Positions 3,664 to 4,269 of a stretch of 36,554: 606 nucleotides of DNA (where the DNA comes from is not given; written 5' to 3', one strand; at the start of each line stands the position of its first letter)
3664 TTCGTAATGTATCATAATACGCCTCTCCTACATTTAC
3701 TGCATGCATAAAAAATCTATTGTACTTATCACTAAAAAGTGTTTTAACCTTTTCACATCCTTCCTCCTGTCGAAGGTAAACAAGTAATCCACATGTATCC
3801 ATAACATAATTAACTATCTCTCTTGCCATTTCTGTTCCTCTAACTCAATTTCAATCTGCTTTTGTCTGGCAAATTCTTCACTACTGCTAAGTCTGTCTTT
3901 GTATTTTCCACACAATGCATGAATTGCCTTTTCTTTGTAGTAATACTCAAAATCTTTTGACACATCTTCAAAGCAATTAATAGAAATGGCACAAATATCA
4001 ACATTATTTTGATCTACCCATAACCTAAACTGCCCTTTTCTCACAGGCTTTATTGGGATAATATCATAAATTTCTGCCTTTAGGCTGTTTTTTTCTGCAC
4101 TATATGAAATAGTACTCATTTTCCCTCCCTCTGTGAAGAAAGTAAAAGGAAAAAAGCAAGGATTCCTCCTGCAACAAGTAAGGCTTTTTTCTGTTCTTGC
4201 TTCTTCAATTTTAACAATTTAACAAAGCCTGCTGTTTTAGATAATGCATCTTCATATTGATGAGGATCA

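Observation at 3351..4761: Repeat-bracketed three-gene cassette: tail-anchored TIR protein, unknown 101-aa protein and PIN nuclease (candidate undescribed defence/toxin module)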

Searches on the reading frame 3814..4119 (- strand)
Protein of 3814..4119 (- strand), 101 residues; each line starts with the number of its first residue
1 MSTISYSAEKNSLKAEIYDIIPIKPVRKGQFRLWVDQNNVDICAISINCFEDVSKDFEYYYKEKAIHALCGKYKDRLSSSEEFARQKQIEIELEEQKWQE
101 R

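Call 3: search_protein_families(library=pfam, proteins=[window:3814-4119:-], max_evalue=1)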
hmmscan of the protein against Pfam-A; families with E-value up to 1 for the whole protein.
window:3814-4119:- (101 aa): 2 families
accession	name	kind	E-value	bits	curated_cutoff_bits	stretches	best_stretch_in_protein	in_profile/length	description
PF13390.11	DUF4108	-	0.068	13.5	27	1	17-95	63-144/145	Protein of unknown function (DUF4108)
PF01248.31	Ribosomal_L7Ae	-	0.17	12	22.1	1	35-78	27-71/95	Ribosomal protein L7Ae/L30e/S12e/Gadd45 family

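Call 4: search_protein_families(library=padloc, proteins=[window:3814-4119:-], max_evalue=1)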
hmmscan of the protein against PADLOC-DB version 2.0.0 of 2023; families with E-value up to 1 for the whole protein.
window:3814-4119:- (101 aa): 0 families

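Call 5: search_protein_families(library=ncbifam, proteins=[window:3814-4119:-], max_evalue=1)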
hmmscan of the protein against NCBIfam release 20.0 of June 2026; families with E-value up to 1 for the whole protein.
window:3814-4119:- (101 aa): 0 families

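Call 11: find_encoding_contigs(protein=window:3814-4119:-, flank=8000, max_places=10)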
Protein window:3814-4119:- (101 aa): 8 contigs read that carry it; 8 places shown.
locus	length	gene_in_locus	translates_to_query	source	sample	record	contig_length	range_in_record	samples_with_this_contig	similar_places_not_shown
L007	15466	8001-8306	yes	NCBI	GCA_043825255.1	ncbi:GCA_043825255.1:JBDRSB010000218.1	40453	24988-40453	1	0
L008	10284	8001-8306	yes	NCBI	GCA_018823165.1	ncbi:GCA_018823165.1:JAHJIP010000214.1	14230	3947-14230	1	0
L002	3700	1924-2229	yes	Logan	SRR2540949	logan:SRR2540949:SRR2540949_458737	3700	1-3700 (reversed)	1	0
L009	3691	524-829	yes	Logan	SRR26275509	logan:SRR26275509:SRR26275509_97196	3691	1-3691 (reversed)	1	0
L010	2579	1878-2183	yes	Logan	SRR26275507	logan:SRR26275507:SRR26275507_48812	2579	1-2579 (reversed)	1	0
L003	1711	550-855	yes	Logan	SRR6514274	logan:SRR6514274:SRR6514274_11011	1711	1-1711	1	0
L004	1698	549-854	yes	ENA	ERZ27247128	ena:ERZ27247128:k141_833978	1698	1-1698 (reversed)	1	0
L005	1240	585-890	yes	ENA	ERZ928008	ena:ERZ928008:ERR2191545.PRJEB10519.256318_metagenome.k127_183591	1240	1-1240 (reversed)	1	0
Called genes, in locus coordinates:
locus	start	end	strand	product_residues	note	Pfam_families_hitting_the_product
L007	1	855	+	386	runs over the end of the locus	PF00478:IMPDH, PF03060:NMO (weak), PF01070:FMN_dh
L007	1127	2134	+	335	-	PF01555:N6_N4_Mtase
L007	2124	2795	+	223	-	-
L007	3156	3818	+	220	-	PF09976:TPR_21, PF13174:TPR_6 (faint), PF13181:TPR_8 (faint), PF13428:TPR_14 (faint), PF07719:TPR_2 (weak), PF13424:TPR_12 (weak), PF13432:TPR_16 (weak), PF00515:TPR_1 (weak), +2 more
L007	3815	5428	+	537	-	PF03065:Glyco_hydro_57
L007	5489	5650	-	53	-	-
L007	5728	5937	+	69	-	-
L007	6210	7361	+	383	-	PF06925:MGDG_synth, PF13439:Glyco_transf_4 (faint), PF13579:Glyco_trans_4_4 (faint), PF00534:Glycos_transf_1, PF04101:Glyco_tran_28_C, PF13692:Glyco_trans_1_4 (weak)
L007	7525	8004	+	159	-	PF01582:TIR, PF08937:ThsB_TIR (weak), PF13676:TIR_2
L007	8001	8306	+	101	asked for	-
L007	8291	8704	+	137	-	PF01850:PIN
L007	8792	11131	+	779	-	PF07244:POTRA, PF08479:POTRA_2, PF07244:POTRA, PF01103:Omp85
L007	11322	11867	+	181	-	PF03938:OmpH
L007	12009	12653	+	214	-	PF12804:NTP_transf_3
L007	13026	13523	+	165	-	PF00994:MoCF_biosynth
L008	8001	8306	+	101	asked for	-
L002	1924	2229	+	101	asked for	-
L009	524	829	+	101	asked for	-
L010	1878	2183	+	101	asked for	-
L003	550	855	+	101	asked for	-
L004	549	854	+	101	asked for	-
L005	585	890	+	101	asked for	-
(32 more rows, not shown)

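Call 12: find_homologous_proteins(query=window:3814-4119:-, max_evalue=0.01)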
Query window:3814-4119:- (101 aa): 7 proteins with E <= 0.01 among 8 candidates.
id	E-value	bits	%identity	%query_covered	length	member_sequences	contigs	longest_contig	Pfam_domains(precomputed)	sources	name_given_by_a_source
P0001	1.5e-60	219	100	100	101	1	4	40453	-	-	-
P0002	2.2e-43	164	74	100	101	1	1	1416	-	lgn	-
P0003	3.3e-38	147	72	100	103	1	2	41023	-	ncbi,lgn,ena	-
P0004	8.1e-32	127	64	100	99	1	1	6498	-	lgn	-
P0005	3.4e-7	48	74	38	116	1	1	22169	-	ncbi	-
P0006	8.9e-6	44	61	41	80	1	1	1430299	-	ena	-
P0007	2.3e-3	36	70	33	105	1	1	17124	-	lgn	-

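Call 15: find_encoding_contigs(protein=P0003, flank=6000, max_places=4)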
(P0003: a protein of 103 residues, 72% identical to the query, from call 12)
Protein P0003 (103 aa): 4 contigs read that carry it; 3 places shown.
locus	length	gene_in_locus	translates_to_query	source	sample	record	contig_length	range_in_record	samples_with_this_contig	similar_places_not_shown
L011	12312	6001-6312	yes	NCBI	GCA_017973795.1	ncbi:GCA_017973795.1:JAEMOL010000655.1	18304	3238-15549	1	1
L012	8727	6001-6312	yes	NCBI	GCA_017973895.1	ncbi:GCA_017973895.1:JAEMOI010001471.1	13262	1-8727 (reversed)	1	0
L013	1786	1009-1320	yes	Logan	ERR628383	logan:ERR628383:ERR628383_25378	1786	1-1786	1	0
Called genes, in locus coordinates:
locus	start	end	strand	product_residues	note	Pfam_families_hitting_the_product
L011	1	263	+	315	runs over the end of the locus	PF00535:Glycos_transf_2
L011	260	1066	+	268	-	PF01209:Ubie_methyltran, PF03848:TehB, PF13489:Methyltransf_23, PF05175:MTS (weak), PF13847:Methyltransf_31, PF08241:Methyltransf_11, PF08242:Methyltransf_12, PF13649:Methyltransf_25, +1 more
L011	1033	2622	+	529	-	PF13231:PMT_2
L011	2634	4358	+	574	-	PF01073:3Beta_HSD, PF01370:Epimerase, PF02719:Polysacc_synt_2, PF04321:RmlD_sub_bind, PF05368:NmrA, PF07993:NAD_binding_4, PF13460:NAD_binding_10, PF16363:GDP_Man_Dehyd, +3 more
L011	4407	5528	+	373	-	PF06925:MGDG_synth, PF13439:Glyco_transf_4 (faint), PF13579:Glyco_trans_4_4 (faint), PF04101:Glyco_tran_28_C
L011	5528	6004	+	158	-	PF01582:TIR, PF08937:ThsB_TIR, PF13676:TIR_2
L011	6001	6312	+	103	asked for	-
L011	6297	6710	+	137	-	PF01850:PIN, PF13470:PIN_3 (faint)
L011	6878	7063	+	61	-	-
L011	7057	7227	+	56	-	-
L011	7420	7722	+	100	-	PF14938:SNAP (weak), PF13424:TPR_12, PF00515:TPR_1 (faint), PF07719:TPR_2 (faint), PF13181:TPR_8 (faint), PF13374:TPR_10 (faint)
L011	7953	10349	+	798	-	PF07244:POTRA, PF08478:POTRA_1 (faint), PF07244:POTRA, PF08479:POTRA_2, PF07244:POTRA, PF01103:Omp85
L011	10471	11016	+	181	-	PF03938:OmpH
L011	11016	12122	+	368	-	PF04613:LpxD (faint), PF25087:GMPPB_C (weak), PF00132:Hexapep, PF25084:LbH_EIF2B (weak), PF00132:Hexapep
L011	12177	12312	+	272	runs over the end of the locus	PF00211:Guanylate_cyc (weak)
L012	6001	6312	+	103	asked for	-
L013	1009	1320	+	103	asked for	-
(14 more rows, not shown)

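Call 16: find_encoding_contigs(protein=P0004, flank=6000, max_places=4)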
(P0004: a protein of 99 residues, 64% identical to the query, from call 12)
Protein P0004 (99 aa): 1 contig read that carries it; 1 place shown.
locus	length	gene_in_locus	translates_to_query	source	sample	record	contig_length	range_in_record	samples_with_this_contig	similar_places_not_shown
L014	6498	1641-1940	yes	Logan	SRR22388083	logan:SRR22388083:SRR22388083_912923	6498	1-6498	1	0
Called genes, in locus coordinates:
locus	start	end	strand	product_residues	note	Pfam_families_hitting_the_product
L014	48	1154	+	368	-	PF06925:MGDG_synth, PF13439:Glyco_transf_4 (weak), PF00534:Glycos_transf_1, PF04101:Glyco_tran_28_C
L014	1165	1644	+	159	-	PF01582:TIR, PF13676:TIR_2, PF08937:ThsB_TIR (weak)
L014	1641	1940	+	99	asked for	-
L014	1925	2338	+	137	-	PF01850:PIN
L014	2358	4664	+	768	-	PF07244:POTRA, PF08478:POTRA_1 (faint), PF07244:POTRA, PF08479:POTRA_2 (weak), PF07244:POTRA, PF01103:Omp85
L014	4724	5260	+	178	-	PF03938:OmpH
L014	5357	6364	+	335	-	PF04613:LpxD, PF25087:GMPPB_C (weak), PF14602:Hexapep_2 (faint), PF25084:LbH_EIF2B (faint), PF00132:Hexapep, PF25087:GMPPB_C (weak)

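Call 31: find_homologous_proteins(query=A4, max_evalue=0.001)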
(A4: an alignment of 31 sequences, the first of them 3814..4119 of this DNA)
Query A4 (31 sequences) (101 aa, profile of the alignment): 143 proteins with E <= 0.001 among 962 candidates; the best 120 are listed.
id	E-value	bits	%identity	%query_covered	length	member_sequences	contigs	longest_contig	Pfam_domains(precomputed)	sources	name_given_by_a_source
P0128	2.6e-41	158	28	97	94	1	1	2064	-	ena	-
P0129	3.1e-41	157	27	97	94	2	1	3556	-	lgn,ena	-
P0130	1.7e-40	155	26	97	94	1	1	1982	-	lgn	-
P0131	1.9e-40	155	29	97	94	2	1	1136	-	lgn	-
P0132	2.4e-40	155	37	56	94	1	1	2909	-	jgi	-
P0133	6.0e-40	153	31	97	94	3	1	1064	-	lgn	-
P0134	7.5e-40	153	29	97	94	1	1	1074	-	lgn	-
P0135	7.6e-40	153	29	97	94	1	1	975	-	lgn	-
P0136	1.8e-39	152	38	57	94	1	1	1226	-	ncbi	-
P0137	2.5e-39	151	31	72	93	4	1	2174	-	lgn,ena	-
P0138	3.0e-39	151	30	99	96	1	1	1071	-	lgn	-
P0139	3.6e-39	151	24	97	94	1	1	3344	-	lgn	-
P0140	4.4e-39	150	34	57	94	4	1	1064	-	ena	-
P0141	5.4e-39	150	29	90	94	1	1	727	-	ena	-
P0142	6.8e-39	150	27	97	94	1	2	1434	-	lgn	-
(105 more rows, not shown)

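Call 32: search_protein_families(library=pfam, alignment_id=A4, max_evalue=1)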
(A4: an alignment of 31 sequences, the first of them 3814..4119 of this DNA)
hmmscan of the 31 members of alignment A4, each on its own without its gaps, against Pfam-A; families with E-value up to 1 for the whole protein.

A. member 1, window:3814-4119:- (101 aa): 2 families
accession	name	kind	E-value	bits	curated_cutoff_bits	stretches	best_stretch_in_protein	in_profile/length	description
PF13390.11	DUF4108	-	0.068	13.5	27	1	17-95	63-144/145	Protein of unknown function (DUF4108)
PF01248.31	Ribosomal_L7Ae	-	0.17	12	22.1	1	35-78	27-71/95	Ribosomal protein L7Ae/L30e/S12e/Gadd45 family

B. families by the number of members that match (of 31 scanned): 20 families
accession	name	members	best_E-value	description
PF10008.16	DUF2251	5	0.07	Uncharacterized protein conserved in bacteria (DUF2251)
PF24026.1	DUF7337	4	0.012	Family of unknown function (DUF7337)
PF08621.15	RPAP1_N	4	0.016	RPAP1-like, N-terminal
PF10049.14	DUF2283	2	0.00014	Protein of unknown function (DUF2283)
PF10047.15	DUF2281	1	2.6e-06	Protein of unknown function (DUF2281)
PF12965.13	DUF3854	1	0.0089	Domain of unknown function (DUF3854)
PF06325.19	PrmA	1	0.027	Ribosomal protein L11 methyltransferase (PrmA)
PF18093.7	Trm5_N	1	0.045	tRNA methyltransferase 5 N-terminal domain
PF15533.11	Ntox33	1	0.049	Bacterial toxin 33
PF01782.24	RimM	1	0.058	RimM N-terminal domain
PF22026.2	Alpha-amylase_C_2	1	0.058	Alpha-amylase C-terminal domain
PF13390.11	DUF4108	1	0.068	Protein of unknown function (DUF4108)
PF21121.2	Nup49_C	1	0.083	Nucleoporin Nup49 C-terminal helical region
PF18583.6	Arnt_C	1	0.11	Aminoarabinose transferase C-terminal domain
PF21748.3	UPF0150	1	0.12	UPF0150-like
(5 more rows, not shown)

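Call 33: search_solved_structures(query=A4, max_evalue=10, show_alignments=2)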
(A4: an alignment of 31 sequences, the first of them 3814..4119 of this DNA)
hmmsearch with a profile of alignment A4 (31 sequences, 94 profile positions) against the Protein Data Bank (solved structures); distinct sequences matched with E-value up to 10: 5.
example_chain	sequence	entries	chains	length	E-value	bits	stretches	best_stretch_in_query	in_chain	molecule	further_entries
1yx7_A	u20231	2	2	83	0.17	15.4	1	32-90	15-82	Calsensin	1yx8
8vs5_A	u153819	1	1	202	0.28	14.8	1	6-66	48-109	Telomere resolvase ResT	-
9kzl_A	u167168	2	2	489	0.69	13.5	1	16-61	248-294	Hemocyanin type 1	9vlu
9kzl_B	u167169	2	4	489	0.69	13.5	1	16-61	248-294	Hemocyanin type 1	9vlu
8g0p_B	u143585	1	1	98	0.8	13.3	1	10-91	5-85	Kinetochore protein Nuf2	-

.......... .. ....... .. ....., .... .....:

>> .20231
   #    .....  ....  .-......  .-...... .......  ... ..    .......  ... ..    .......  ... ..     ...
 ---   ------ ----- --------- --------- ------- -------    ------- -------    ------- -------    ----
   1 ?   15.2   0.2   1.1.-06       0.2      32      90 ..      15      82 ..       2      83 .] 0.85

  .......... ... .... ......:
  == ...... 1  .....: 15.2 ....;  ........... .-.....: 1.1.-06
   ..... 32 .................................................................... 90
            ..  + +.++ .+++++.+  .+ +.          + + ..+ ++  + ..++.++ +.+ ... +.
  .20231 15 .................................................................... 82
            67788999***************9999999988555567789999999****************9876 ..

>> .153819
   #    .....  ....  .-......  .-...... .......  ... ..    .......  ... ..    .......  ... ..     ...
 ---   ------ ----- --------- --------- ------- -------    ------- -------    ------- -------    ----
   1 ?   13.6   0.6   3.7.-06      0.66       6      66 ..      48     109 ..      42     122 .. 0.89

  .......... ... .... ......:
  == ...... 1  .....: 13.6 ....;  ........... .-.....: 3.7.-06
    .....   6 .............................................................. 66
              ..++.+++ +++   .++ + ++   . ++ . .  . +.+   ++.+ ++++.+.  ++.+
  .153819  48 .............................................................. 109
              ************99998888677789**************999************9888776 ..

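Call 45: predict_structure(alignment_id=A5)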
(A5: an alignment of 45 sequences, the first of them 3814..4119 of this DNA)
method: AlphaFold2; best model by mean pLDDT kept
length: 101 residues; sequences in the alignment: 45
mean_pLDDT: 79.1   pTM: 0.53
mean pLDDT of the five models: 79.1, 77.6, 76.3, 76.0, 73.7
residues with pLDDT >= 90: 26; 70-90: 49; 50-70: 26; < 50: 0
segments of 3 or more residues with pLDDT < 50: none
pLDDT, mean of each block of 10 residues (from residue 1): 89 88 86 87 90 81 65 62 72 72 65
secondary structure, 60 per line:
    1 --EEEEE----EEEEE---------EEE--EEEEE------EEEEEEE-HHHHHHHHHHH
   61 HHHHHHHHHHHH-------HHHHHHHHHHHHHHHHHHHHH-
elements in order: E3-7 E12-16 E26-28 E31-35 E42-48 H50-72 H80-100

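Call 49: fold_search(model_id=the predicted structure, library=pdb)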
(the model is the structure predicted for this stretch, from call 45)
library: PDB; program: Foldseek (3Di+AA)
matches with E <= 10: 318; with E <= 0.001: 0
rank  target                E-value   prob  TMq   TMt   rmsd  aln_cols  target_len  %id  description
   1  9a77_B                3.1e-01  0.98  0.43  0.23   2.6        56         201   12  Integrative model of GATB-YTPR by crosslinking MS and deep learning (released 2024-09-18)
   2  7pau_7                3.5e-01  0.21  0.27  0.18  10.0       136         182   12  free 50S in complex with ribosome recycling factor in untreated Mycoplasma pneumoniae cells (released 2022-05-25)
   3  1i2h                  4.0e-01  0.20  0.27  0.20  15.9        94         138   15  CRYSTAL STRUCTURE ANALYSIS OF PSD-ZIP45(HOMER1C/VESL-1L)CONSERVED HOMER 1 DOMAIN (released 2002-05-29)
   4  1ise                  4.0e-01  0.15  0.25  0.16  10.8       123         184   12  Crystal structure of a mutant of ribosome recycling factor from Escherichia coli, Arg132Gly (released 2003-10-07)
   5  7tdz_A                4.0e-01  0.10  0.22  0.03  17.4       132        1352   13  Cryo-EM model of protomer of the cytoplasmic ring of the nuclear pore complex from Xenopus laevis (released 2022-06-22)
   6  4h0a_A                6.7e-01  0.14  0.19  0.09   7.3        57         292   10  Crystal structure of a cysteine-rich secretory protein (SAV1118) from Staphylococcus aureus subsp. aureus Mu50 at 1.90 (released 2012-09-26)
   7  4h0a_B                7.6e-01  0.13  0.19  0.09   7.3        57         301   10  Crystal structure of a cysteine-rich secretory protein (SAV1118) from Staphylococcus aureus subsp. aureus Mu50 at 1.90 (released 2012-09-26)
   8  9b9t_B                1.1e+00  0.08  0.17  0.07  12.9        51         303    8  Crystal structure of the ternary complex of DCAF1 and WDR5 with PROTAC, OICR-40407 (released 2024-11-06)
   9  4kb2                  1.2e+00  0.18  0.34  0.20  11.0       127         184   10  Crystal structure of ribosome recycling factor mutant R109A from Mycobacterium tuberculosis (released 2014-03-12)
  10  6zu5_LH0              1.2e+00  0.07  0.18  0.12  10.6        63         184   13  Structure of the Paranosema locustae ribosome in complex with Lso2 (released 2020-11-04)
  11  8azw_u                1.3e+00  0.09  0.19  0.12  10.3        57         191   14  Cryo-EM structure of the plant 60S subunit (released 2023-06-07)
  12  8esq_H                1.3e+00  0.08  0.19  0.12  10.3        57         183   12  Ytm1 associated nascent 60S ribosome State 2 (released 2022-11-30)
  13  9a5d_A                1.3e+00  0.06  0.22  0.05  13.1       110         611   10  Integrative model of WALK-YYCH by crosslinking MS and deep learning (released 2024-09-18)
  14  1wqf                  1.4e+00  0.16  0.33  0.20  11.2       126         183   10  Crystal structure of Ribosome recycling factor from Mycobacterium Tuberculosis (released 2005-02-22)
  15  9h3g_Ia               1.4e+00  0.06  0.17  0.10  10.3        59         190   19  Structure of the Arabidopsis thaliana 80S ribosome in complex with P- and E-site tRNAs and mRNA (released 2026-02-04)
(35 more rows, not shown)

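Call 63: find_encoding_contigs(protein=P0006, flank=3000, max_places=2)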
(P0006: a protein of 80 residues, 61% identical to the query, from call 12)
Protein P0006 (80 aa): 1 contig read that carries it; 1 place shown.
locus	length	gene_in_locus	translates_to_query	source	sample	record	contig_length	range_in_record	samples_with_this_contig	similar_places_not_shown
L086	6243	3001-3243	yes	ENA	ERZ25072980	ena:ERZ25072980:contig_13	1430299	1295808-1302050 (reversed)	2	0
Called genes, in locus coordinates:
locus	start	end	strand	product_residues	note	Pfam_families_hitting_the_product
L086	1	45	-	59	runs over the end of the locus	-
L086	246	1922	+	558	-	-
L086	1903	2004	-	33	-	-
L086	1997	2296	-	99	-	-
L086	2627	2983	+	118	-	PF12844:HTH_19, PF01381:HTH_3, PF13443:HTH_26, PF13560:HTH_31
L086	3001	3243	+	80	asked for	-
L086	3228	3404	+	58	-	-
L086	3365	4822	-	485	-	PF13546:DDE_5, PF01609:DDE_Tnp_1 (weak)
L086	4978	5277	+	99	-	PF01850:PIN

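Call 64: find_encoding_contigs(protein=P0005, flank=3000, max_places=2)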
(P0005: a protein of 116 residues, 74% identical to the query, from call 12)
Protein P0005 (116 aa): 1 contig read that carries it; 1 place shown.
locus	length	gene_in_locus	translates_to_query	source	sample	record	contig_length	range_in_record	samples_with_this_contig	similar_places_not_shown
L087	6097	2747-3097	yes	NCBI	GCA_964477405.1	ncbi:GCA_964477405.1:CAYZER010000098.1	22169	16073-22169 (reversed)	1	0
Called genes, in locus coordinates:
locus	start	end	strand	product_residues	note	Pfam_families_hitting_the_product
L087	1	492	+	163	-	?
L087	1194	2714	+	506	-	PF04055:Radical_SAM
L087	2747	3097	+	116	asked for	-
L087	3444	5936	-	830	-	PF22019:GlgB_N, PF02922:CBM_48, PF00128:Alpha-amylase, PF02806:Alpha-amylase_C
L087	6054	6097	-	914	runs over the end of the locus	PF22019:GlgB_N, PF02922:CBM_48, PF00128:Alpha-amylase, PF02806:Alpha-amylase_C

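Call 86: search_protein_families(library=pfam, alignment_id=A5, max_evalue=0.1)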
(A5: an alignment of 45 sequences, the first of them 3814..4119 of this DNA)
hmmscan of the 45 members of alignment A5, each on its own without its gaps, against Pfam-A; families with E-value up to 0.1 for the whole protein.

A. member 1, window:3814-4119:- (101 aa): 1 family
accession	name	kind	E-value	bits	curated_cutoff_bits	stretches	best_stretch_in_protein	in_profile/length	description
PF13390.11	DUF4108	-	0.068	13.5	27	1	17-95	63-144/145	Protein of unknown function (DUF4108)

B. families by the number of members that match (of 45 scanned): 13 families
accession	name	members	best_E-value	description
PF08621.15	RPAP1_N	8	0.0059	RPAP1-like, N-terminal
PF15533.11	Ntox33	3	0.049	Bacterial toxin 33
PF10008.16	DUF2251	2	0.009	Uncharacterized protein conserved in bacteria (DUF2251)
PF06258.17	Mito_fiss_Elm1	2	0.052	Mitochondrial fission ELM1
PF04545.22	Sigma70_r4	1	0.0064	Sigma-70, region 4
PF08281.18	Sigma70_r4_2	1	0.014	Sigma-70, region 4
PF03221.22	HTH_Tnp_Tc5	1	0.048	Tc5 transposase DNA-binding domain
PF13390.11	DUF4108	1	0.068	Protein of unknown function (DUF4108)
PF10049.14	DUF2283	1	0.074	Protein of unknown function (DUF2283)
PF21121.2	Nup49_C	1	0.083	Nucleoporin Nup49 C-terminal helical region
PF06325.19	PrmA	1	0.09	Ribosomal protein L11 methyltransferase (PrmA)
PF18802.6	CxC1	1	0.092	CxC1 like cysteine cluster associated with KDZ transposases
PF01558.24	POR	1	0.094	Pyruvate ferredoxin/flavodoxin oxidoreductase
